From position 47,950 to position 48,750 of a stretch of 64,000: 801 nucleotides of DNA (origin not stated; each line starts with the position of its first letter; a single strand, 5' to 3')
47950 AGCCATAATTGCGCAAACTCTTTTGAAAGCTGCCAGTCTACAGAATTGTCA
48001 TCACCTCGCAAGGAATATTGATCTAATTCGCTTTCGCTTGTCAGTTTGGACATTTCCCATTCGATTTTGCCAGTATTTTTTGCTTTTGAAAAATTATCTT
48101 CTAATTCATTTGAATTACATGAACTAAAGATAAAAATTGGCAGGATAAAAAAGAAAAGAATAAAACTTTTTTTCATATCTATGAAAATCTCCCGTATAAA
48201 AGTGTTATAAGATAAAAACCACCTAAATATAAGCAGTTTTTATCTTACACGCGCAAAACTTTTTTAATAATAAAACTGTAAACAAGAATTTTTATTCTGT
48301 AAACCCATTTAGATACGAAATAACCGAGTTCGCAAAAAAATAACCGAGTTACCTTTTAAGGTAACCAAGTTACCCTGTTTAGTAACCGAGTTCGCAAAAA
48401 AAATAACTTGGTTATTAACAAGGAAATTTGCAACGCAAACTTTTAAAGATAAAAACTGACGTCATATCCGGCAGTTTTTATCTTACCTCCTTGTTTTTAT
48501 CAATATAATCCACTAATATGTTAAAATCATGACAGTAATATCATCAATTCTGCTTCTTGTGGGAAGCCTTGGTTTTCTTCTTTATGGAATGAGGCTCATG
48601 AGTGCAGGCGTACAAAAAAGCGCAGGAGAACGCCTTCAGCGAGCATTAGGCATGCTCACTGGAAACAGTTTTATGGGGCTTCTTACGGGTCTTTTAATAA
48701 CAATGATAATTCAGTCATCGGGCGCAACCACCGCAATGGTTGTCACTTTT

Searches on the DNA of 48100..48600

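Call 38: search_rna_families(source=window, start=48100, end=48600, threshold=evalue, max_evalue=10, show_alignments=4)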
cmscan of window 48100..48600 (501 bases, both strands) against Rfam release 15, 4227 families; matches with E-value up to 10: 17.
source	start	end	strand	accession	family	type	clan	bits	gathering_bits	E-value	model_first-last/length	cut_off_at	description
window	48396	48486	+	RF03162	TD-2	Gene; sRNA;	CL00124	33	48.7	0.0036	1-98/98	no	TD-2 RNA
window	48207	48279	+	RF02379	csRNA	Gene; sRNA;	-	23.8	57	0.75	1-93/93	no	Cia-dependent small RNA csRNA1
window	48199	48245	-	RF02433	SpF36_sRNA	Gene; sRNA;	-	21.9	48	1.3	1-51/51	no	Streptococcus sRNA SpF36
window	48395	48427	+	RF01375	CRISPR-DR62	Gene; CRISPR;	-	21.8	45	2.8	1-37/37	no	CRISPR RNA direct repeat element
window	48207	48274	-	RF03162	TD-2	Gene; sRNA;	CL00124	21.3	48.7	0.97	1-98/98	no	TD-2 RNA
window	48435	48484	+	RF02432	SpF25_sRNA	Gene; sRNA;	-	20.6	48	0.66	1-102/102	no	Streptococcus sRNA SpF25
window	48465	48550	-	RF01562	DdR12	Gene; snRNA; snoRNA; CD-box;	-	20.5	70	3.5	1-75/75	no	D. discoideum snoRNA DdR12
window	48420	48483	+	RF02495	ohsC_RNA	Gene; antitoxin;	-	18.9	50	2.7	1-77/77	no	Oppression of Hydrophobic ORF by sRNA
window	48437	48483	-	RF02433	SpF36_sRNA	Gene; sRNA;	-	18.8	48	6.7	1-51/51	no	Streptococcus sRNA SpF36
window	48345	48423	-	RF00739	MIR476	Gene; miRNA;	-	17.9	80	1.9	1-92/92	no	MIR476 microRNA precursor family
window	48438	48524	-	RF02075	STnc230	Gene; sRNA;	-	17.6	50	6.8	1-83/83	no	Enterobacterial sRNA STnc230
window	48209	48299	-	RF01859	Phe_leader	Cis-reg; leader;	-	17.3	55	3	1-125/125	no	Phenylalanine leader peptide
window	48167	48279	-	RF03605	MIR4221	Gene; miRNA;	-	15.4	100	3.8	1-132/132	no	MIR4221 microRNA precursor family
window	48358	48435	+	RF03084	DUF2815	Gene; sRNA;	-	14.9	41.2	7.2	1-62/62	no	DUF2815 RNA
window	48447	48483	-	RF04030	mir-6096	Gene; miRNA;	-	14.6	100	5.4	1-85/85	no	mir-6096 microRNA precursor family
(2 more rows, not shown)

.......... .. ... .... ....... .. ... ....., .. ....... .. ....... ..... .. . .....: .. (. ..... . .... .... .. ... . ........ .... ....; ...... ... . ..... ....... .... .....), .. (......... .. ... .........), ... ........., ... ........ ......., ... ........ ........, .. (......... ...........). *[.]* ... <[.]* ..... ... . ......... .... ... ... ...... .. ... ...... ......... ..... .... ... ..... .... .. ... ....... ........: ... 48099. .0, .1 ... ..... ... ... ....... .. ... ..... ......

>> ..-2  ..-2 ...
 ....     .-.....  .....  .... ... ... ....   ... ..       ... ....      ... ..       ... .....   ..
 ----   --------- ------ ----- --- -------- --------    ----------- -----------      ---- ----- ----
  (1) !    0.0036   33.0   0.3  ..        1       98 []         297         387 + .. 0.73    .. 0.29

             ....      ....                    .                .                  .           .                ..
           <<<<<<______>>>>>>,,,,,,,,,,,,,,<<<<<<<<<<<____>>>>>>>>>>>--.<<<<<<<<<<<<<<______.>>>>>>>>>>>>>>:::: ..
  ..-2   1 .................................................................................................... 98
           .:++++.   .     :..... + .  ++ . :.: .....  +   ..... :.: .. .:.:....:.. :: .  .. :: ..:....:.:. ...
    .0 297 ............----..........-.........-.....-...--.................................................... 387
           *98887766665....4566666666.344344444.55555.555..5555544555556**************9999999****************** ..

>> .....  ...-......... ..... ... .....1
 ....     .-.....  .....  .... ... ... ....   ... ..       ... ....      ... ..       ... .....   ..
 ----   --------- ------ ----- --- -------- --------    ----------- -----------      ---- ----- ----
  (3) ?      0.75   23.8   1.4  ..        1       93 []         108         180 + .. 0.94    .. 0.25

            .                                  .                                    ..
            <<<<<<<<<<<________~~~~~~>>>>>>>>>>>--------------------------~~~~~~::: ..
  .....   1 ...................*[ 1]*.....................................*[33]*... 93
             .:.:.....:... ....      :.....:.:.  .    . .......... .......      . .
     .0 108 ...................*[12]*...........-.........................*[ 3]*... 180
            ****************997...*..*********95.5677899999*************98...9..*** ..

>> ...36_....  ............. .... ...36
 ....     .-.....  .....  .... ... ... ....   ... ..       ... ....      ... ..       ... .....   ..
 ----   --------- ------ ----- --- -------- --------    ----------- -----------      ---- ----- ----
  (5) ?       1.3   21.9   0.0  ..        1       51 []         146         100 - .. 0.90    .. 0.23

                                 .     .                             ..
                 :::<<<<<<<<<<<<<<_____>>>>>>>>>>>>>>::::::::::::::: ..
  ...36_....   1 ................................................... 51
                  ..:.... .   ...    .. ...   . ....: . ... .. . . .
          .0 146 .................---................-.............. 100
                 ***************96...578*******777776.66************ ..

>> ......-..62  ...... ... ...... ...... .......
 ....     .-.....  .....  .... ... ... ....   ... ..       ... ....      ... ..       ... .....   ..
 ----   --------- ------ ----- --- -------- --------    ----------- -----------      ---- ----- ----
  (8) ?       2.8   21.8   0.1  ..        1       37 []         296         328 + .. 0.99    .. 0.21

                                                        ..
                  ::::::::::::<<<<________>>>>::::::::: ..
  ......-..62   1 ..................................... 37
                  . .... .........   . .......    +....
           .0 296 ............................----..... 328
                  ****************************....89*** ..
